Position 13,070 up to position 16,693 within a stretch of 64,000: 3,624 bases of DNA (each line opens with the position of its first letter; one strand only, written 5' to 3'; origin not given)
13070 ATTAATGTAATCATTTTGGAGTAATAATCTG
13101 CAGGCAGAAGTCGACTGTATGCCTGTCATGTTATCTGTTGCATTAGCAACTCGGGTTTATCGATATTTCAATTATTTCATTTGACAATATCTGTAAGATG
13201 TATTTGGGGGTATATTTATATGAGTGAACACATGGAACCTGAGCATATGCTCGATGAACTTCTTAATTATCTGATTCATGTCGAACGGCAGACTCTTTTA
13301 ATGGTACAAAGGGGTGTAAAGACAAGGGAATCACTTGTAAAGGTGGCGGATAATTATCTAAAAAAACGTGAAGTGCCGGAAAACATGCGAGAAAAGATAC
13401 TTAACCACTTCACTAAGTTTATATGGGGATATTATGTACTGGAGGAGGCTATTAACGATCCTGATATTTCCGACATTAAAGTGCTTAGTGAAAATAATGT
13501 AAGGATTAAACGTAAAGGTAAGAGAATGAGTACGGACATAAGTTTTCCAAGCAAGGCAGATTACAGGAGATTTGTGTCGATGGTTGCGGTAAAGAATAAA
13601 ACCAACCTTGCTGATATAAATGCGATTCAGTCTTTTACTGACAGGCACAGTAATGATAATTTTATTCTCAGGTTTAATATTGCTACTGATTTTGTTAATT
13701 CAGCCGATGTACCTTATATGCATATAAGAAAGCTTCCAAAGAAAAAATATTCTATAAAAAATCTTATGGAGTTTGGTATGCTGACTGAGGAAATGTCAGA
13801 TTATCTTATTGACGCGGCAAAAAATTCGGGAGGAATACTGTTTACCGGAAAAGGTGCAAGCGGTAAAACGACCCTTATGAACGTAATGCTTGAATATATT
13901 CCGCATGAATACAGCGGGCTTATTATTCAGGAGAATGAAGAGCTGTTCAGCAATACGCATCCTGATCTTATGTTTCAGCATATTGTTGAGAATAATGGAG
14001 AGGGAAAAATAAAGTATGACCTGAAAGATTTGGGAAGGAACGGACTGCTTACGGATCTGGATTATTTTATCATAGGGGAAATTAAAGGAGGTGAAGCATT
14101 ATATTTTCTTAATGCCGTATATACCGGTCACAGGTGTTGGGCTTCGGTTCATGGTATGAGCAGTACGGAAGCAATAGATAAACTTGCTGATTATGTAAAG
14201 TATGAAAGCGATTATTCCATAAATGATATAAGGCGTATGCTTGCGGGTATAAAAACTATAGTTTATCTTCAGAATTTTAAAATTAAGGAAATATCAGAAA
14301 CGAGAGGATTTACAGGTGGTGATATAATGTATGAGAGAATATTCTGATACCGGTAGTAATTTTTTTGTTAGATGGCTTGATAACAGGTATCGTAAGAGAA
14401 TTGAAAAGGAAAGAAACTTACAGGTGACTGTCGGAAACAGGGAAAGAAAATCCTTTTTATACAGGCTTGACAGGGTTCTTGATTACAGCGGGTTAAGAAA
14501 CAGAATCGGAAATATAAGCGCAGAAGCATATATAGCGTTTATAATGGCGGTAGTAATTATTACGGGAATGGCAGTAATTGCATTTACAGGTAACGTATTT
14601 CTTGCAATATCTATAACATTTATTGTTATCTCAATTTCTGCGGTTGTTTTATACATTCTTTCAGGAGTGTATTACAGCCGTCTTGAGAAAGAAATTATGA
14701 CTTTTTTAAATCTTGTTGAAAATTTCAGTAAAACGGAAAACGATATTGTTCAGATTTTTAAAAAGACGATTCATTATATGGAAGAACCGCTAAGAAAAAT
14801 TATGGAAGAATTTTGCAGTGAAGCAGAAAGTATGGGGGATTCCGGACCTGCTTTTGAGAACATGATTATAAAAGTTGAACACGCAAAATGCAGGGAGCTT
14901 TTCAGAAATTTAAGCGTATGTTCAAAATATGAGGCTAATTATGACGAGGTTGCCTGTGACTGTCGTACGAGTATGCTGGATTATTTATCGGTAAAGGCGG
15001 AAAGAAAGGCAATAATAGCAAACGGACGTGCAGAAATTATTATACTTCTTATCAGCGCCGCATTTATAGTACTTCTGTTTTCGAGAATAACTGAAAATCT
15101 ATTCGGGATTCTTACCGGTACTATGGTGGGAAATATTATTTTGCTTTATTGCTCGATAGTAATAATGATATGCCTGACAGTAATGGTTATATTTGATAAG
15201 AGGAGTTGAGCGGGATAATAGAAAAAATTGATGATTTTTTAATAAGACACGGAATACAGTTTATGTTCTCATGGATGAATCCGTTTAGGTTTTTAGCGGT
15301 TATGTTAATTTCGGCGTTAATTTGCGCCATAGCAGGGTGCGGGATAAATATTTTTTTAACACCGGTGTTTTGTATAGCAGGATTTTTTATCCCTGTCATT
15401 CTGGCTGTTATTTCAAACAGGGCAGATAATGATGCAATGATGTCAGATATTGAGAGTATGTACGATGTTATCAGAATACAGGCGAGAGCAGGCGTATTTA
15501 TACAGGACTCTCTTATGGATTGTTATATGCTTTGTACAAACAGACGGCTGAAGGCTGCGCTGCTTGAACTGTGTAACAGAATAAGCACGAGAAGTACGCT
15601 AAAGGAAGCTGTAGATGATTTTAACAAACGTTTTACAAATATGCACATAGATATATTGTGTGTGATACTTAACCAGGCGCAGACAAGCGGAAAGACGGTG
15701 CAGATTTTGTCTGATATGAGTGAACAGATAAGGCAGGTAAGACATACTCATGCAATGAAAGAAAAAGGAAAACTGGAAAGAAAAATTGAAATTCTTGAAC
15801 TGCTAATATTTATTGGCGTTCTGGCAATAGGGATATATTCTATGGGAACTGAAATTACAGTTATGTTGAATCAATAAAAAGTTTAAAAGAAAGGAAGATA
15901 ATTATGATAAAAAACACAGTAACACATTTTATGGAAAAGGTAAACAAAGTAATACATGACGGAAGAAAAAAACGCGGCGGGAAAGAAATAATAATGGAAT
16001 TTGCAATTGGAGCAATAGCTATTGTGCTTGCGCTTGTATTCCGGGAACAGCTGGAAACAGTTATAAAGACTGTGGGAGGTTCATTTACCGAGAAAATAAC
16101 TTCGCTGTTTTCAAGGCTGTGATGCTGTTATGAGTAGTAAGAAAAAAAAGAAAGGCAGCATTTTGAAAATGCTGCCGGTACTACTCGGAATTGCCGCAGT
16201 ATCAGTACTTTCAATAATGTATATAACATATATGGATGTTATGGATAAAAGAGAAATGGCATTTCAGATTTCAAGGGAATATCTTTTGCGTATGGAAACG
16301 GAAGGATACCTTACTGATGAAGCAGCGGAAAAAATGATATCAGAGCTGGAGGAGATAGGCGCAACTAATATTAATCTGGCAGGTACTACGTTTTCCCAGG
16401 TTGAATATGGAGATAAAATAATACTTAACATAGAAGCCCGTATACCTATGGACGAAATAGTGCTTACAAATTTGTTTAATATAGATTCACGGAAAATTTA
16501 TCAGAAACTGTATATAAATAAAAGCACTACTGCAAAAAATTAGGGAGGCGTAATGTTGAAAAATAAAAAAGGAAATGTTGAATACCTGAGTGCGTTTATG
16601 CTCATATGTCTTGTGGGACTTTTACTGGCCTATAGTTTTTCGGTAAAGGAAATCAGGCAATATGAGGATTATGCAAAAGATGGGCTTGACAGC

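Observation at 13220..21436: Nine-gene monoderm Tad/Flp-like (type IVc) filament operon with unusual composition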

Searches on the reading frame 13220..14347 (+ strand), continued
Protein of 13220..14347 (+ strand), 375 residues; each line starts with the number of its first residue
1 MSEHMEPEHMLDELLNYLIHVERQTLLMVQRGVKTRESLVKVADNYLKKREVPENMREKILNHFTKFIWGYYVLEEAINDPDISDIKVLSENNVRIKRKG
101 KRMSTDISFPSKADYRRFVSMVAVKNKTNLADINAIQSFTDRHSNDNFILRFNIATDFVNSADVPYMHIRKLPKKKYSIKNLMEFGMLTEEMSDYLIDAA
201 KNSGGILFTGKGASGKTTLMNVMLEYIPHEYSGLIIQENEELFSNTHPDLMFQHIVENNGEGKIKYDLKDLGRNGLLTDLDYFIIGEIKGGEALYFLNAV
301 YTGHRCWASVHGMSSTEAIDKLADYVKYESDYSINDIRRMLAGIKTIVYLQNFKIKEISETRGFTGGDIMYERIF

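Call 70: find_encoding_contigs(protein=P0001, flank=10000, max_places=2)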
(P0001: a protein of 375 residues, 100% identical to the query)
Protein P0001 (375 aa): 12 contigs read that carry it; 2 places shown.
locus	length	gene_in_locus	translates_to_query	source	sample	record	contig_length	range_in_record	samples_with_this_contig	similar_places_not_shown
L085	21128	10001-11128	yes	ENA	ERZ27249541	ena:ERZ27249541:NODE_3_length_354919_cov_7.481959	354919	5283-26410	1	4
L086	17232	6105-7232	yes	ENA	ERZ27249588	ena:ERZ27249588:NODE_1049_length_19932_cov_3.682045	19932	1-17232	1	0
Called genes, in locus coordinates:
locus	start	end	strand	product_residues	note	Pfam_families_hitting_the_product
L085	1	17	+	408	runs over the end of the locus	PF14286:DHHW, PF16822:ALGX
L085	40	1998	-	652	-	PF00005:ABC_tran, PF02463:SMC_N (faint), PF13555:AAA_29 (faint), PF13304:AAA_21 (faint), PF13401:AAA_22 (faint), PF12848:ABC_tran_Xtn, PF00005:ABC_tran, PF16326:ABC_tran_CTD (weak), +1 more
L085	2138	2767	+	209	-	PF06971:Put_DNA-bind_N, PF02629:CoA_binding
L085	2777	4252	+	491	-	PF03853:YjeF_N, PF01256:Carb_kinase, PF02110:HK (weak)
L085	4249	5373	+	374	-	PF01168:Ala_racemase_N, PF00842:Ala_racemase_C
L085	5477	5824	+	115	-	PF02452:PemK_toxin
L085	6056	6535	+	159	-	PF02590:SPOUT_MTase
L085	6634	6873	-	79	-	-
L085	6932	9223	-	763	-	PF00580:UvrD-helicase, PF01443:Viral_helicase1 (faint), PF13245:AAA_19, PF13604:AAA_30 (faint), PF13361:UvrD_C, PF13538:UvrD_C_2 (weak), PF21196:PcrA_UvrD_tudor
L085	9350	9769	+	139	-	PF13279:4HBT_2, PF03061:4HBT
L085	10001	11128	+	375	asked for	PF00437:T2SSE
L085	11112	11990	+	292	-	-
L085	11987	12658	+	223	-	PF00482:T2SSF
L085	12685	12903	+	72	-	-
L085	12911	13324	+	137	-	-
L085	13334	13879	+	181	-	-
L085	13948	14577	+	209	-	PF08666:SAF (weak)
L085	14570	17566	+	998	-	PF19077:Big_13 (faint)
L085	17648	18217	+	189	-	-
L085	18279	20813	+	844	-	PF02574:S-methyl_trans, PF00809:Pterin_bind, PF03599:CdhD (weak), PF02607:B12-binding_2, PF02310:B12-binding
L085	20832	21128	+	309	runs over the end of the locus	PF00535:Glycos_transf_2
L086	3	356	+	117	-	?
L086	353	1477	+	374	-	PF01168:Ala_racemase_N, PF00842:Ala_racemase_C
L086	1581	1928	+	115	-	PF02452:PemK_toxin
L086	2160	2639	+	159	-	PF02590:SPOUT_MTase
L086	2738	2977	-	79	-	-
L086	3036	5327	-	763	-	PF00580:UvrD-helicase, PF01443:Viral_helicase1 (faint), PF13245:AAA_19, PF13604:AAA_30 (faint), PF13361:UvrD_C, PF13538:UvrD_C_2 (weak), PF21196:PcrA_UvrD_tudor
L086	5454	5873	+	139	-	PF13279:4HBT_2, PF03061:4HBT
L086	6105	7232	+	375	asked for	PF00437:T2SSE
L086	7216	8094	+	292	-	-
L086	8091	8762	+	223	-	PF00482:T2SSF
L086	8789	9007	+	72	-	-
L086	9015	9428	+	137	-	-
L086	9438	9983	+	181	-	-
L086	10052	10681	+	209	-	PF08666:SAF (weak)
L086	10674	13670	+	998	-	PF19077:Big_13 (faint)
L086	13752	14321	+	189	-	PF01478:Peptidase_A24 (faint)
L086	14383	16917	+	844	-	PF02574:S-methyl_trans, PF00809:Pterin_bind, PF03599:CdhD, PF02607:B12-binding_2, PF02310:B12-binding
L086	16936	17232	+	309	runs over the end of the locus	PF00535:Glycos_transf_2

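Call 86: search_dna_similar(query=window:13220-14344:+, collection=plasmids, mode=protein, max_rows=15)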
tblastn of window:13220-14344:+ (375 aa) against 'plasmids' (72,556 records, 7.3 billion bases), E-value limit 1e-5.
Records with a match: 2422; places in all: 2601; records where one place covers at least 80% of the query: 808.
Best place of each record, by identity: <60% 2422.
By first word of the organism name: Bacillus 331; Rhizobium 292; Ralstonia 148; Escherichia 144; Xanthomonas 117; Sinorhizobium 116; Vibrio 96; Klebsiella 88; Campylobacter 76; uncultured 73; and 177 more.
By predicted mobility (MOB-suite, as given by PLSDB): conjugative 1252; non-mobilizable 752; mobilizable 418.
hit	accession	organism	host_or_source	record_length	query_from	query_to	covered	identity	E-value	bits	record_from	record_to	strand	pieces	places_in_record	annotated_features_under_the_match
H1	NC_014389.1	Butyrivibrio proteoclasticus B316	-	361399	22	375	94%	41.1%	4e-85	288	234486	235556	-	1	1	ATPase, T2SS/T4P/T4SS family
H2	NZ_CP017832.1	Butyrivibrio hungatei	Bovine,cell culture,rumen ...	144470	60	364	81%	37.0%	2e-62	223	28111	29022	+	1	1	ATPase, T2SS/T4P/T4SS family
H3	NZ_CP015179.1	Bacillus thuringiensis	Bombyx mori,cell culture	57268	7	375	98%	26.3%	2e-16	89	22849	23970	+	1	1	ATPase, T2SS/T4P/T4SS family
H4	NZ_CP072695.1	Bacillus thuringiensis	whole organism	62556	7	375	98%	26.3%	2e-16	89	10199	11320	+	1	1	ATPase, T2SS/T4P/T4SS family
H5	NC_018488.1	Bacillus thuringiensis HD-771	-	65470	7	375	98%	26.3%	2e-16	89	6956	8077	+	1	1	ATPase, T2SS/T4P/T4SS family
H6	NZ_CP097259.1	Bacillus thuringiensis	pure culture,surface soil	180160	7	375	98%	26.1%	7e-17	90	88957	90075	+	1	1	ATPase, T2SS/T4P/T4SS family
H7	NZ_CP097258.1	Bacillus thuringiensis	pure culture,surface soil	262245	7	375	98%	26.1%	7e-17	90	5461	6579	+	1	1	ATPase, T2SS/T4P/T4SS family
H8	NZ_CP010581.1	Bacillus thuringiensis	whole organism,soil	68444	7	375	98%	26.1%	9e-17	89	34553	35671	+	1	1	ATPase, T2SS/T4P/T4SS family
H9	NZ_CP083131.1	Bacillus thuringiensis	whole organism,Biopesticide Novodor 3FC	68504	7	375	98%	26.1%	9e-17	89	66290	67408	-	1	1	ATPase, T2SS/T4P/T4SS family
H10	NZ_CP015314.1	Bacillus thuringiensis serovar morrisoni str. 4AA1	Tribolium castaneum,whole organism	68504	7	375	98%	26.1%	9e-17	89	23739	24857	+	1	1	ATPase, T2SS/T4P/T4SS family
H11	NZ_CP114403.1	Bacillus thuringiensis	liquid culture,Bacillus thuringiensis ...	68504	7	375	98%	26.1%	9e-17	89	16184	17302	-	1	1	ATPase, T2SS/T4P/T4SS family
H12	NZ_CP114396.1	Bacillus thuringiensis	liquid culture,Bacillus thuringiensis ...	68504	7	375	98%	26.1%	9e-17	89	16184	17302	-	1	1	ATPase, T2SS/T4P/T4SS family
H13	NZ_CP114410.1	Bacillus thuringiensis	liquid culture,Bacillus thuringiensis ...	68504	7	375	98%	26.1%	9e-17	89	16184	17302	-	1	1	ATPase, T2SS/T4P/T4SS family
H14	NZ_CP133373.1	Bacillus thuringiensis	Tenebrio molitor,liquid culture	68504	7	375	98%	26.1%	9e-17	89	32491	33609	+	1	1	ATPase, T2SS/T4P/T4SS family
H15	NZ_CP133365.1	Bacillus thuringiensis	Tenebrio molitor,liquid culture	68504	7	375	98%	26.1%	9e-17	89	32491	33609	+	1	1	ATPase, T2SS/T4P/T4SS family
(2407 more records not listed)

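Call 87: get_annotated_region(hit=H1, flank=12000)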
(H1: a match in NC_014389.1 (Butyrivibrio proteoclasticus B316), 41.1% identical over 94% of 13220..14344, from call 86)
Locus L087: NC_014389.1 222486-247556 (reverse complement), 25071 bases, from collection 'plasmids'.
description: Butyrivibrio proteoclasticus B316 plasmid pCY360, complete sequence
organism: Butyrivibrio proteoclasticus B316 (NCBI taxid 515622)
taxonomy: Bacteria; Bacillota; Clostridia; Lachnospirales; Lachnospiraceae; Butyrivibrio; Butyrivibrio proteoclasticus; Butyrivibrio proteoclasticus B316
host: -; source: -; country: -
typing (MOB-suite, as given by PLSDB): non-mobilizable; replicon rep_cluster_595; mating-pair formation MPF_T
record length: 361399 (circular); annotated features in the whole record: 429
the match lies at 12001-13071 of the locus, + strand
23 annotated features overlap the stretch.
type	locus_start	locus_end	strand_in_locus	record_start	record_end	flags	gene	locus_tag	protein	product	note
CDS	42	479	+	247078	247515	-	-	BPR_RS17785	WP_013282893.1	hypothetical protein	-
CDS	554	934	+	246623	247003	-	-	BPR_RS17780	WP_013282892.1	helix-turn-helix transcriptional regulator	-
CDS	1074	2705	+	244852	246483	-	-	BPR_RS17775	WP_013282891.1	DHH family phosphoesterase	-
CDS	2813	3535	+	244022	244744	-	-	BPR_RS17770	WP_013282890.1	hypothetical protein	-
CDS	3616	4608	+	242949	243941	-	-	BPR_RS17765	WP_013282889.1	hypothetical protein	-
CDS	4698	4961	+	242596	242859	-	-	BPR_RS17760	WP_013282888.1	hypothetical protein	-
CDS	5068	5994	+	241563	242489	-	-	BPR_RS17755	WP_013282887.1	hypothetical protein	-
CDS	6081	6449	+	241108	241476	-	-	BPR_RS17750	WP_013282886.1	hypothetical protein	-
CDS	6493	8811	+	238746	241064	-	-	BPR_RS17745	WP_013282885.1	DNA topoisomerase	GO:0006265 - DNA topological change [Evidence IEA]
CDS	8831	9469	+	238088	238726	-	-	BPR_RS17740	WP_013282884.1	hypothetical protein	-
CDS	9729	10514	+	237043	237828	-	-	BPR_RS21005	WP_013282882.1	hypothetical protein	-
CDS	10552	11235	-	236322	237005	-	-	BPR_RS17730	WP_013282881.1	metallophosphoesterase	-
CDS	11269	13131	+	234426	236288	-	-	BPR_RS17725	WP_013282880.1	ATPase, T2SS/T4P/T4SS family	-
CDS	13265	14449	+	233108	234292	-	-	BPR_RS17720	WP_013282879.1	ParM/StbA family protein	GO:0030541 - plasmid partitioning [Evidence IEA]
CDS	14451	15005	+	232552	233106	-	-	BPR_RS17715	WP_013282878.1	hypothetical protein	-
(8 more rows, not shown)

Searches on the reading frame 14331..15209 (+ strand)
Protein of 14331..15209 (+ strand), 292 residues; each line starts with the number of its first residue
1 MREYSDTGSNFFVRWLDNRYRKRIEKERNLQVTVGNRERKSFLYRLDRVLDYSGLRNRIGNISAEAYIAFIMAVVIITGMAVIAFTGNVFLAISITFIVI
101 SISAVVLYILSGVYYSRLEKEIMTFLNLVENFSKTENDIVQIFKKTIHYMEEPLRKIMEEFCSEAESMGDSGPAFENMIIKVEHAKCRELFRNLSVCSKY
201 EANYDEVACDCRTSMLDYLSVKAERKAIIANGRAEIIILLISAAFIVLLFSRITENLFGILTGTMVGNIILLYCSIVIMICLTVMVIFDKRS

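Call 3: search_protein_families(library=pfam, proteins=[window:14331-15209:+], max_evalue=1)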
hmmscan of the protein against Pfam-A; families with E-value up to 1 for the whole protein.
window:14331-15209:+ (292 aa): 3 families
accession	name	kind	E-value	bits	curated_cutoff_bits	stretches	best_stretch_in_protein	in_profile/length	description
PF20990.2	DUF2207_C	-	0.0044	17.2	33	1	65-135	141-209/247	Predicted membrane protein (DUF2207) C-terminal domain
PF00482.28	T2SSF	-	0.066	13.6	25.2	1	138-249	14-122/125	Type II secretion system (T2SS), protein F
PF01093.22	Clusterin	-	0.12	11.7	23.6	1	125-201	216-287/430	Clusterin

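Call 4: search_protein_families(library=ncbifam, proteins=[window:14331-15209:+], max_evalue=1)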
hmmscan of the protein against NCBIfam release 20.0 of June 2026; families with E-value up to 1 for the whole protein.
window:14331-15209:+ (292 aa): 0 families

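Call 72: search_protein_families(library=pfam, alignment_id=A9, max_evalue=0.1)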
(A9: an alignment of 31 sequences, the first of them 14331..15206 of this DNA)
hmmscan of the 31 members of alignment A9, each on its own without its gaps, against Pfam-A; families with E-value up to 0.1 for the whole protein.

A. member 1, window:14331-15206:+ (292 aa): 2 families
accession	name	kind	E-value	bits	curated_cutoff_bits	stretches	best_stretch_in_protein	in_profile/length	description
PF20990.2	DUF2207_C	-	0.0044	17.2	33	1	65-135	141-209/247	Predicted membrane protein (DUF2207) C-terminal domain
PF00482.28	T2SSF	-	0.066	13.6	25.2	1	138-249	14-122/125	Type II secretion system (T2SS), protein F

B. families by the number of members that match (of 31 scanned): 24 families
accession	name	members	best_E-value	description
PF00482.28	T2SSF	20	1.2e-06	Type II secretion system (T2SS), protein F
PF20990.2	DUF2207_C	6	0.00019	Predicted membrane protein (DUF2207) C-terminal domain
PF00487.30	FA_desaturase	1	8.8e-05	Fatty acid desaturase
PF10345.15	Cohesin_load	1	0.00061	Cohesin loading factor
PF07613.16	DUF1576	1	0.0029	Protein of unknown function (DUF1576)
PF12725.13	DUF3810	1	0.0063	Protein of unknown function (DUF3810)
PF11026.13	DUF2721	1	0.0076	Protein of unknown function (DUF2721)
PF06734.18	UL97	1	0.0078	UL97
PF00961.24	LAGLIDADG_1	1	0.0089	LAGLIDADG endonuclease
PF09913.15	DUF2142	1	0.0098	Predicted membrane protein (DUF2142)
PF17176.10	tRNA_bind_3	1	0.012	tRNA-binding domain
PF03874.21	RNA_pol_Rpb4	1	0.012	RNA polymerase Rpb4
PF04632.18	FUSC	1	0.014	Fusaric acid resistance protein family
PF24518.1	Ig_CD22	1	0.015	B-cell receptor CD22-like, first Ig-like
PF06398.17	Pex24p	1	0.018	Integral peroxisomal membrane peroxin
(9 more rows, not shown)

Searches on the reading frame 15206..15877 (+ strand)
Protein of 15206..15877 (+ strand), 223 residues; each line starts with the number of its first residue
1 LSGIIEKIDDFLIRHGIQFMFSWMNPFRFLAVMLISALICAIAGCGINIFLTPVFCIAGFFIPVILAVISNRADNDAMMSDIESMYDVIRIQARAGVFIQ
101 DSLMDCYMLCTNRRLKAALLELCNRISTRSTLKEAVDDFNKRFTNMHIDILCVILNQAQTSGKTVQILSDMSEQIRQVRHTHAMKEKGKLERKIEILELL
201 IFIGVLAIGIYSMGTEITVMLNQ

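Call 3: search_protein_families(library=pfam, proteins=[window:15206-15877:+], max_evalue=1)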
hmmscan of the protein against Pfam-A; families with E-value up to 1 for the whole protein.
window:15206-15877:+ (223 aa): 3 families
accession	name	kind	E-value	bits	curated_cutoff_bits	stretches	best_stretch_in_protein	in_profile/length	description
PF00482.28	T2SSF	-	8.8e-08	32.6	25.2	1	90-208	6-121/125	Type II secretion system (T2SS), protein F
PF16890.10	DUF5083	-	0.012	15.9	27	1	58-129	24-95/157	Domain of unknown function (DUF5083)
PF13762.11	MNE1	-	0.073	13.6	22.7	1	138-178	31-67/143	Mitochondrial splicing apparatus component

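Call 4: search_protein_families(library=ncbifam, proteins=[window:15206-15877:+], max_evalue=1)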
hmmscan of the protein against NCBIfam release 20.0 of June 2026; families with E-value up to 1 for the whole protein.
window:15206-15877:+ (223 aa): 0 families

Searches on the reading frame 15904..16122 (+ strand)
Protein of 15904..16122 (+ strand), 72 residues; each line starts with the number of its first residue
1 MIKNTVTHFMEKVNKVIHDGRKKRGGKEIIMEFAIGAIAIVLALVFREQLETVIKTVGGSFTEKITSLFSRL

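Call 3: search_protein_families(library=pfam, proteins=[window:15904-16122:+], max_evalue=1)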
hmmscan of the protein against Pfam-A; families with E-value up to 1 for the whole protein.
window:15904-16122:+ (72 aa): 1 family
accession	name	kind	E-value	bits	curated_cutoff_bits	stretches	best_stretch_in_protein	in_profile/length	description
PF16982.10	Flp1_like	-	7e-05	22.6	33.5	1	35-66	17-48/49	Putative Flagellin, Flp1-like, domain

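Call 4: search_protein_families(library=ncbifam, proteins=[window:15904-16122:+], max_evalue=1)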
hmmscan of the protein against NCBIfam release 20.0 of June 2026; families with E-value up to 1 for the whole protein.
window:15904-16122:+ (72 aa): 0 families

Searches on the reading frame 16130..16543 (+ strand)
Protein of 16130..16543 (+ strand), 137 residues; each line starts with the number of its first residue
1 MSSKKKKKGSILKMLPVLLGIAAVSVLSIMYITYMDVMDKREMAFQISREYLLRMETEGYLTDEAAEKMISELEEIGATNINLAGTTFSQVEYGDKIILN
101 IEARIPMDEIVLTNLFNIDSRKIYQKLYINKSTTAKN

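Call 3: search_protein_families(library=pfam, proteins=[window:16130-16543:+], max_evalue=1)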
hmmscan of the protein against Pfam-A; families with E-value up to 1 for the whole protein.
window:16130-16543:+ (137 aa): 1 family
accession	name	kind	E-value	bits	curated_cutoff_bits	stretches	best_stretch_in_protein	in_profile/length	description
PF07374.17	DUF1492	-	0.078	13.6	21.5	0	112-134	52-74/100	Protein of unknown function (DUF1492)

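Call 4: search_protein_families(library=ncbifam, proteins=[window:16130-16543:+], max_evalue=1)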
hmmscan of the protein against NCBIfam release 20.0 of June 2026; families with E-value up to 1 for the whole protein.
window:16130-16543:+ (137 aa): 2 families
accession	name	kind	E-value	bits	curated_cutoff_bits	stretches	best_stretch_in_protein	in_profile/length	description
NF006006.0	PRK08137.1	equivalog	0.017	13.9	534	1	57-136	308-387/529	amidase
TIGR02329.1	propionate_PrpR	equivalog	0.03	13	499.2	1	27-85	98-153/526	propionate catabolism operon regulatory protein PrpR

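Call 51: search_protein_families(library=pfam, alignment_id=A5, max_evalue=0.1)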
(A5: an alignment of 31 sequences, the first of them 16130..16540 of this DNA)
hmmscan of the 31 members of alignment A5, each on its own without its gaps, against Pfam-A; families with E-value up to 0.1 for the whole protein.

A. member 1, window:16130-16540:+ (137 aa): 1 family
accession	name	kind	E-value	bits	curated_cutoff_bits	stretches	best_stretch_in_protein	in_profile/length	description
PF07374.17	DUF1492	-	0.078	13.6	21.5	0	112-134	52-74/100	Protein of unknown function (DUF1492)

B. families by the number of members that match (of 31 scanned): 13 families
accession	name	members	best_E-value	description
PF14208.11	DUF4320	11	1.4e-05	Domain of unknown function (DUF4320)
PF09186.17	DUF1949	1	0.011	Domain of unknown function (DUF1949)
PF15862.10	Coilin_N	1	0.022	Coilin N-terminus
PF04055.27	Radical_SAM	1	0.025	Radical SAM superfamily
PF20970.2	MASE10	1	0.027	MASE10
PF19078.6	Big_12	1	0.028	Bacterial Ig-like domain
PF06639.16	BAP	1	0.028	Basal layer antifungal peptide (BAP)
PF01554.23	MatE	1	0.033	MatE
PF00558.24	Vpu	1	0.039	Vpu protein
PF00022.25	Actin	1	0.054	Actin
PF07374.17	DUF1492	1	0.078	Protein of unknown function (DUF1492)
PF10183.14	ESSS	1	0.078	ESSS subunit of NADH:ubiquinone oxidoreductase (complex I)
PF07850.20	Renin_r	1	0.096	Renin receptor-like transmembrane spanning segment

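Call 83: search_solved_structures(query=A5, max_evalue=10)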
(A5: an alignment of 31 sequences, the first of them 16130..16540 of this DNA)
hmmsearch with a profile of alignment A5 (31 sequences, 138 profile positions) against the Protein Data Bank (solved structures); distinct sequences matched with E-value up to 10: 0.
